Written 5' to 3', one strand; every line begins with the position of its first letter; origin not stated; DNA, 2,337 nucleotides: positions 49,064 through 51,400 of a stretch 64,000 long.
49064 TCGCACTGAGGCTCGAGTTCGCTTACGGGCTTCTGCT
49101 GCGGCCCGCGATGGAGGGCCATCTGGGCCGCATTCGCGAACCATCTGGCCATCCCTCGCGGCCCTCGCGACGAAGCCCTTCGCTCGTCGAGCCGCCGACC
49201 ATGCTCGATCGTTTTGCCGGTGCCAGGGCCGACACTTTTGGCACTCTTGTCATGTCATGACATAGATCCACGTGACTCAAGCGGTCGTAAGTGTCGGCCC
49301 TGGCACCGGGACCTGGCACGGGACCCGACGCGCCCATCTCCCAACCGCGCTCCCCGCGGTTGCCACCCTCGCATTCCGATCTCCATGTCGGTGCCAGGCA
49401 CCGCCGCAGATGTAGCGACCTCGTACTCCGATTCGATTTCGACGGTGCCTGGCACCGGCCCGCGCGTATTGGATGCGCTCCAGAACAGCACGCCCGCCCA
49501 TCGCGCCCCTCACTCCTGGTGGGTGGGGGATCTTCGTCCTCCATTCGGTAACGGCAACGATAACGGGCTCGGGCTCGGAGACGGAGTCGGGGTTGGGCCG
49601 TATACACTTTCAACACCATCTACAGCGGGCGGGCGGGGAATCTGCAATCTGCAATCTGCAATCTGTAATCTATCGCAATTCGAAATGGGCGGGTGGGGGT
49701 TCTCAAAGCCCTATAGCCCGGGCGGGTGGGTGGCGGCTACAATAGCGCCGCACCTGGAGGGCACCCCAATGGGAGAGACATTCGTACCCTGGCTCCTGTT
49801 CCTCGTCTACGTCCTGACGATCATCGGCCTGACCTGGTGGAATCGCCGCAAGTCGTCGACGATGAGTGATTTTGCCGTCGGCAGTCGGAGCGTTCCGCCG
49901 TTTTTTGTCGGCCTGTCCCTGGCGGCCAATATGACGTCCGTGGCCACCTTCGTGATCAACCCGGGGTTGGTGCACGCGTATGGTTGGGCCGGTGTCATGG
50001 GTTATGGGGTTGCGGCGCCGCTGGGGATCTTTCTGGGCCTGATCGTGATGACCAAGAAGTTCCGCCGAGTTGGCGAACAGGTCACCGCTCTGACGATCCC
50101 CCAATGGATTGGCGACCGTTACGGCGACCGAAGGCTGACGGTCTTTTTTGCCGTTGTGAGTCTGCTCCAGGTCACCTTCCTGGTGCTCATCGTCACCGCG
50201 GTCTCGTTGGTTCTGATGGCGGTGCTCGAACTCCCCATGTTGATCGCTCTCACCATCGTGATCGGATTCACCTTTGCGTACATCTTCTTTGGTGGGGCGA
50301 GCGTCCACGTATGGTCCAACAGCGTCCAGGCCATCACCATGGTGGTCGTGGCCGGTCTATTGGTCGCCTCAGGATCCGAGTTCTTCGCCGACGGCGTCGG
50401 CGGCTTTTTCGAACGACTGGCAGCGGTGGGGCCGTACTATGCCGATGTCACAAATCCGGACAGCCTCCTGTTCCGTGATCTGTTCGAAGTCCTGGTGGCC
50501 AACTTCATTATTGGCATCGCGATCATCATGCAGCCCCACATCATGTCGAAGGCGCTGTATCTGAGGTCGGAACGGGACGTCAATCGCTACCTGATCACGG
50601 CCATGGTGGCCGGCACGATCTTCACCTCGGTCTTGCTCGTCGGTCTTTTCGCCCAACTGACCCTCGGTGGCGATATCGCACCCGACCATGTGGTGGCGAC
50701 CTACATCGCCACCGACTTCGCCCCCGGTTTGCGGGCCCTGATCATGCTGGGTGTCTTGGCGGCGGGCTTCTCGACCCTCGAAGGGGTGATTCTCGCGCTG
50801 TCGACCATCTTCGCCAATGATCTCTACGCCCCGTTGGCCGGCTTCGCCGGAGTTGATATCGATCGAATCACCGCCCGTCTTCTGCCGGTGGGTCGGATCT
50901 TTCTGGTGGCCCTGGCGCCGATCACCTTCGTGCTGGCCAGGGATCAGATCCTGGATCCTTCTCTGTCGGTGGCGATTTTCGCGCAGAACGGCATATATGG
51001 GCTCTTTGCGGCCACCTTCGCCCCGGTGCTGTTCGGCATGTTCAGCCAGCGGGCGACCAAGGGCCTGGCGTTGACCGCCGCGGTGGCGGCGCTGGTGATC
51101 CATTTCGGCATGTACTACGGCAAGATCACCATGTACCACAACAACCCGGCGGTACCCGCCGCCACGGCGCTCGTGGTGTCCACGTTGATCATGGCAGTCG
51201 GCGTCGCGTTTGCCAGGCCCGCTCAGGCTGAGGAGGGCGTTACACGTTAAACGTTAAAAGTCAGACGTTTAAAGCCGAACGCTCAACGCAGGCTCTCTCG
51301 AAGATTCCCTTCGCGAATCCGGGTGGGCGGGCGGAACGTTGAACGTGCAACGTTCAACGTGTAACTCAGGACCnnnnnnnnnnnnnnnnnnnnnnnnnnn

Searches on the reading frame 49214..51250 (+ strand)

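Call 74: search_protein_families(library=pfam, proteins=[window:49214-51250:+], max_evalue=0.001)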
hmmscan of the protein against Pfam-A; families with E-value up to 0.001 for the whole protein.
window:49214-51250:+ (678 aa): 1 family
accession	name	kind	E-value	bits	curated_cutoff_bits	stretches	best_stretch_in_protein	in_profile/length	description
PF00474.23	SSF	-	1.2e-32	113.8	22.8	1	220-623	1-403/406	Sodium:solute symporter family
